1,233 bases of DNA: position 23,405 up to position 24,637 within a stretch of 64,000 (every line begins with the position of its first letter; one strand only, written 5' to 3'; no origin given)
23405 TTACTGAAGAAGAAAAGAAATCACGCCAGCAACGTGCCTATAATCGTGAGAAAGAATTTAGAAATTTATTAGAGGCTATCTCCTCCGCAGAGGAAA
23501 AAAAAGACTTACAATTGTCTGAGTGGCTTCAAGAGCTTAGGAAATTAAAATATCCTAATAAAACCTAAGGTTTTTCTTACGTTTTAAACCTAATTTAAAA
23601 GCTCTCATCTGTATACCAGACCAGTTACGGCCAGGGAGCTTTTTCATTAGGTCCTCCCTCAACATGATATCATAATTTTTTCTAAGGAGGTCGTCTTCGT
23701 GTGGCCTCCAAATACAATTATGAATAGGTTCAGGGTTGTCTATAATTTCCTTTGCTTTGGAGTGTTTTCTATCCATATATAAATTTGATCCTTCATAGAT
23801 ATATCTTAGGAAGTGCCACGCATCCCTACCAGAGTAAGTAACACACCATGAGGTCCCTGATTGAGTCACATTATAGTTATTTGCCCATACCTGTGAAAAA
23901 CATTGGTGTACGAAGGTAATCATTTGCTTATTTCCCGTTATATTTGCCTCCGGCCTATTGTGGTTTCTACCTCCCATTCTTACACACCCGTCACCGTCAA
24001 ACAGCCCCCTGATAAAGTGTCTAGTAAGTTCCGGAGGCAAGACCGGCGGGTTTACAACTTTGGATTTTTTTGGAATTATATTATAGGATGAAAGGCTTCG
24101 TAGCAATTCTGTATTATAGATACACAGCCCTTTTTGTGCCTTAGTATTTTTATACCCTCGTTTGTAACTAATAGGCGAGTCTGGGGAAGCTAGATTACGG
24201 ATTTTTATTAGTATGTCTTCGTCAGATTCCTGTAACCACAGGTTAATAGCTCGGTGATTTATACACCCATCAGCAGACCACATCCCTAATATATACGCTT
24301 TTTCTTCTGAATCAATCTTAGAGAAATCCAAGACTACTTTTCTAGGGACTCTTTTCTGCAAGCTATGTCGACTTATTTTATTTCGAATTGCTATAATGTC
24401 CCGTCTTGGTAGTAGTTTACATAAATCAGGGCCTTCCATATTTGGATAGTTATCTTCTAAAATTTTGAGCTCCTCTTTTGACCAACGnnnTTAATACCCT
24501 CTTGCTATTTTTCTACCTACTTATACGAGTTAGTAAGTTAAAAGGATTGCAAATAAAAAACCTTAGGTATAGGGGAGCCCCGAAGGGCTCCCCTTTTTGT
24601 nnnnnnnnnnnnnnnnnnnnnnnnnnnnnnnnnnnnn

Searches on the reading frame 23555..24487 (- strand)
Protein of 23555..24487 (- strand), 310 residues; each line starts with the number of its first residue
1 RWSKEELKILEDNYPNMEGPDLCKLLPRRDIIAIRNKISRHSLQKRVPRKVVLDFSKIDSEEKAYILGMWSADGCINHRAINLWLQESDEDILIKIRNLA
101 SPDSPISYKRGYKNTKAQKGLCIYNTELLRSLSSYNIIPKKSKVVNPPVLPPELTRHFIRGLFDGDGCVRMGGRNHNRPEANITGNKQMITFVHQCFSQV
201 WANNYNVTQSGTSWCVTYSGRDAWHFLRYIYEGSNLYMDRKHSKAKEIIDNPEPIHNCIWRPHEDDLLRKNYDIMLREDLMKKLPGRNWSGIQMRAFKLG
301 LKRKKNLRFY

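Call 10: search_protein_families(library=pfam, proteins=[window:23555-24487:-], max_evalue=0.01)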
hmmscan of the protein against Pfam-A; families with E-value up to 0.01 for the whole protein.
window:23555-24487:- (310 aa): 1 family
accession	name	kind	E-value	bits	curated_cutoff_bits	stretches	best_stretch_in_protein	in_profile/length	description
PF14528.11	LAGLIDADG_3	-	4e-09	37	22.5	1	155-177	3-25/82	LAGLIDADG-like domain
